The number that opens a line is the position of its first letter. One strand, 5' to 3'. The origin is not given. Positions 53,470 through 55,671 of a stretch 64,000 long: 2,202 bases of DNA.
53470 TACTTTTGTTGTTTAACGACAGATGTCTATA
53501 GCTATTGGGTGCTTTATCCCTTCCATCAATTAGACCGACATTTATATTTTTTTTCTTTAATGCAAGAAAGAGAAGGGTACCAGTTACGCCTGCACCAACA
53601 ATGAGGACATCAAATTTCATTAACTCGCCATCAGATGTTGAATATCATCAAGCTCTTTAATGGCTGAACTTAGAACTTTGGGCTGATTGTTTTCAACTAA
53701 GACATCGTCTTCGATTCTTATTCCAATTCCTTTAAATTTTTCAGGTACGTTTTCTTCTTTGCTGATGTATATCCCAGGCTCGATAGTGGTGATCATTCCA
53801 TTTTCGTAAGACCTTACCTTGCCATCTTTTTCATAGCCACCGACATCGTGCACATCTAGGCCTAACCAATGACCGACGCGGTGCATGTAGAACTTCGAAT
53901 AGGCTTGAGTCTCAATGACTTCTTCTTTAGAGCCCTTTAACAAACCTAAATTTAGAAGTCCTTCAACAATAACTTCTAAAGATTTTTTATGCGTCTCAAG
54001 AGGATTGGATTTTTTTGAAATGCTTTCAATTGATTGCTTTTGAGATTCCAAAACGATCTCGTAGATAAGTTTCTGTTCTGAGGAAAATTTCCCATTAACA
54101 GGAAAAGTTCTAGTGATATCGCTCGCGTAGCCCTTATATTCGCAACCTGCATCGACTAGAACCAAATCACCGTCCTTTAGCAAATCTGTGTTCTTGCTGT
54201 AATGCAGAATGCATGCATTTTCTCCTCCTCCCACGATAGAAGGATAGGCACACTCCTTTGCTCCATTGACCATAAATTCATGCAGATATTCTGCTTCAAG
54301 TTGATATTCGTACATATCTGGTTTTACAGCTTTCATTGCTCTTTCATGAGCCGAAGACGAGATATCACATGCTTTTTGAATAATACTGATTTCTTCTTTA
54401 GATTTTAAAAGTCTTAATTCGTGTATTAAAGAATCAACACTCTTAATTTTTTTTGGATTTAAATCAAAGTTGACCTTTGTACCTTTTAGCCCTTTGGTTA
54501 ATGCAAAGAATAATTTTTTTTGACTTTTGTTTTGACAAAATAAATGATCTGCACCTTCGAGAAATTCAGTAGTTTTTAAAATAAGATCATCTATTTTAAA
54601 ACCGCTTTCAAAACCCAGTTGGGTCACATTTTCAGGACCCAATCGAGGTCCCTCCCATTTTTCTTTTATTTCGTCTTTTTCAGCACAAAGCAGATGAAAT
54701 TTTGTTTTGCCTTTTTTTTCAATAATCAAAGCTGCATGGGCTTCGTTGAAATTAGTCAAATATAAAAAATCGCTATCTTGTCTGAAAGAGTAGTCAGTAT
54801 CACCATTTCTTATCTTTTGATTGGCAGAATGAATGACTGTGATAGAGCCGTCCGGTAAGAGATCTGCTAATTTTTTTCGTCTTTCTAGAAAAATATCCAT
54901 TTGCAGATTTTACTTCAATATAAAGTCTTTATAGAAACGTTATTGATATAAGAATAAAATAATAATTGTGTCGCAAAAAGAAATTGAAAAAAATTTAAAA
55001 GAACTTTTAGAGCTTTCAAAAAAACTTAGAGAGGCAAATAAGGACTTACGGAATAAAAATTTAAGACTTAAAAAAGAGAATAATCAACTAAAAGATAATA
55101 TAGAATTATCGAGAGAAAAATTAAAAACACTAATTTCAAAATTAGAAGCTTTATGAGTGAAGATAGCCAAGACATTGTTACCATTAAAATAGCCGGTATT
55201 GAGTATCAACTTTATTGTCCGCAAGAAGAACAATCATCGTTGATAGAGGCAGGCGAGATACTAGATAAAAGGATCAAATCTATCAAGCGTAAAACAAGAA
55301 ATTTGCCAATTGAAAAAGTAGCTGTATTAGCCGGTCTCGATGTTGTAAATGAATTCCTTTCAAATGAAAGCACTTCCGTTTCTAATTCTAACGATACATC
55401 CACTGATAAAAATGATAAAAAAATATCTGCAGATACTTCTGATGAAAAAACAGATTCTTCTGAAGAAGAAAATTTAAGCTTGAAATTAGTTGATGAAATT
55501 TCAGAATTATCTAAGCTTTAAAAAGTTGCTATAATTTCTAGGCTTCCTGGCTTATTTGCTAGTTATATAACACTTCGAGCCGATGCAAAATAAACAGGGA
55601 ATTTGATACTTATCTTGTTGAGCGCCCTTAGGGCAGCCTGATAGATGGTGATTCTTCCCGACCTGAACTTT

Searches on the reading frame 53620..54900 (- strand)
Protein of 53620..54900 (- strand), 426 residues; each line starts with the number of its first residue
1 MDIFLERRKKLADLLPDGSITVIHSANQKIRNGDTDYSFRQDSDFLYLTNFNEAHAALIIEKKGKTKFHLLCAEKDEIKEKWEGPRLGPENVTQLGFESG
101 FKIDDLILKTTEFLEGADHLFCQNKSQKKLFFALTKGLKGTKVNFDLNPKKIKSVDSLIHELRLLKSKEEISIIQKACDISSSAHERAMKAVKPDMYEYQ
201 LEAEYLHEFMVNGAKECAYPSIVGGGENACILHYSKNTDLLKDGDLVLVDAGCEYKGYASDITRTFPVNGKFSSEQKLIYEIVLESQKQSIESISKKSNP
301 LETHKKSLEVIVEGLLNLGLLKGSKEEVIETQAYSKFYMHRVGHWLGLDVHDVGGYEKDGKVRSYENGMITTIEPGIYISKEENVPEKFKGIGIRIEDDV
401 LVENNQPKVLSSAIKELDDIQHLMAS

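Call 18: search_protein_families(library=ncbifam, proteins=[window:53620-54900:-], max_evalue=0.00001)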
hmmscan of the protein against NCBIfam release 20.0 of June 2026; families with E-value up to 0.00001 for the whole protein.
window:53620-54900:- (426 aa): 11 families
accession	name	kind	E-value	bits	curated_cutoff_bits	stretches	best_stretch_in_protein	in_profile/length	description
NF008131.0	PRK10879.1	equivalog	2.4e-128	428.7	465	1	4-425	6-433/438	Xaa-Pro aminopeptidase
NF010133.0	PRK13607.1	equivalog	1.1e-40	139.9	339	1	22-407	32-433/443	Xaa-Pro dipeptidase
NF040821.1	dipep_PepQ_Arch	equivalog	1.6e-40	139.1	630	1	148-417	105-345/346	Xaa-Pro dipeptidase PepQ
NF007310.0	PRK09795.1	equivalog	5.9e-33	114.2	393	1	152-415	114-353/361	aminopeptidase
TIGR00500.1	met_pdase_I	equivalog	1.2e-16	61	171.35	1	165-384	3-210/247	type I methionyl aminopeptidase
NF008970.0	PRK12318.1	equivalog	1.7e-10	40.6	267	1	164-385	42-252/291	methionyl aminopeptidase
NF011720.0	PRK15173.1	subfamily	7.4e-08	31.8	420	1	151-294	99-242/343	peptidase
NF011173.0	PRK14575.1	equivalog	8.9e-08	31.5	850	1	150-296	161-307/406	putative peptidase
NF011174.0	PRK14576.1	subfamily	1.5e-07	30.7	487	1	140-285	150-295/405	putative endopeptidase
NF038259.1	ectoine_DoeA_2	exception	7.4e-07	28.2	575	1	152-281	140-268/386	ectoine hydrolase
TIGR02993.1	ectoine_eutD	equivalog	5.3e-06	25.8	613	1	150-267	143-264/391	ectoine hydrolase DoeA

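Call 54: find_homologous_proteins(query=window:53620-54900:-, max_evalue=1e-50)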
Query window:53620-54900:- (426 aa): 7995 proteins with E <= 1e-50 among 8000 candidates; the best 120 are listed.
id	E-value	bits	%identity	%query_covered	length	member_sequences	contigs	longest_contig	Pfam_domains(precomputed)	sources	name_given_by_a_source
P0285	3.9e-267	904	94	100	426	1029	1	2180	PF00557.30,PF05195.23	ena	-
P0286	5.5e-262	887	93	100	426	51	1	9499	PF00557.30,PF05195.23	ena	-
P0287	4.9e-260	880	91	100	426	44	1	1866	PF00557.30,PF05195.23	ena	-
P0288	1.3e-253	859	88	100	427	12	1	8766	PF00557.30,PF05195.23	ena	-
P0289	1.4e-245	833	87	100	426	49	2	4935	PF00557.30,PF05195.23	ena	-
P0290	2.6e-225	766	84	100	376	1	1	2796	PF00557.30,PF05195.23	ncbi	-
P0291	4.4e-207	706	95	78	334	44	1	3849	PF00557.30,PF05195.23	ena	-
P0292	2.7e-196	670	69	100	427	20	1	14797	PF00557.30,PF05195.23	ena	-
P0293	4.8e-167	574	63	100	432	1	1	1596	PF00557.30,PF05195.23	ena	-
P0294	2.3e-147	509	54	100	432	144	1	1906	PF00557.30,PF05195.23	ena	-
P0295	1.3e-145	504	54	100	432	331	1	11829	PF00557.30,PF05195.23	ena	-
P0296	2.2e-145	503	53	100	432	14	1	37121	PF00557.30,PF05195.23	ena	-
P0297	1.2e-144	500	53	100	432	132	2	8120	PF00557.30,PF05195.23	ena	-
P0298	1.6e-144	500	53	100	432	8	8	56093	PF00557.30,PF05195.23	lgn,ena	-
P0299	2.5e-144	499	54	100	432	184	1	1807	PF00557.30,PF05195.23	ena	-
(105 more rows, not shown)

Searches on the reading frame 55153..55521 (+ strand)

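Call 75: search_protein_families(library=pfam, proteins=[window:55153-55521:+], max_evalue=0.00001)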
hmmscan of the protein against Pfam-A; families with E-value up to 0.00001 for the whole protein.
window:55153-55521:+ (122 aa): 1 family
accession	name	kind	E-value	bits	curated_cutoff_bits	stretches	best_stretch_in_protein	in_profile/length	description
PF05164.18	ZapA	-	1.9e-14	54.2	23.8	1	9-83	1-75/88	Cell division protein ZapA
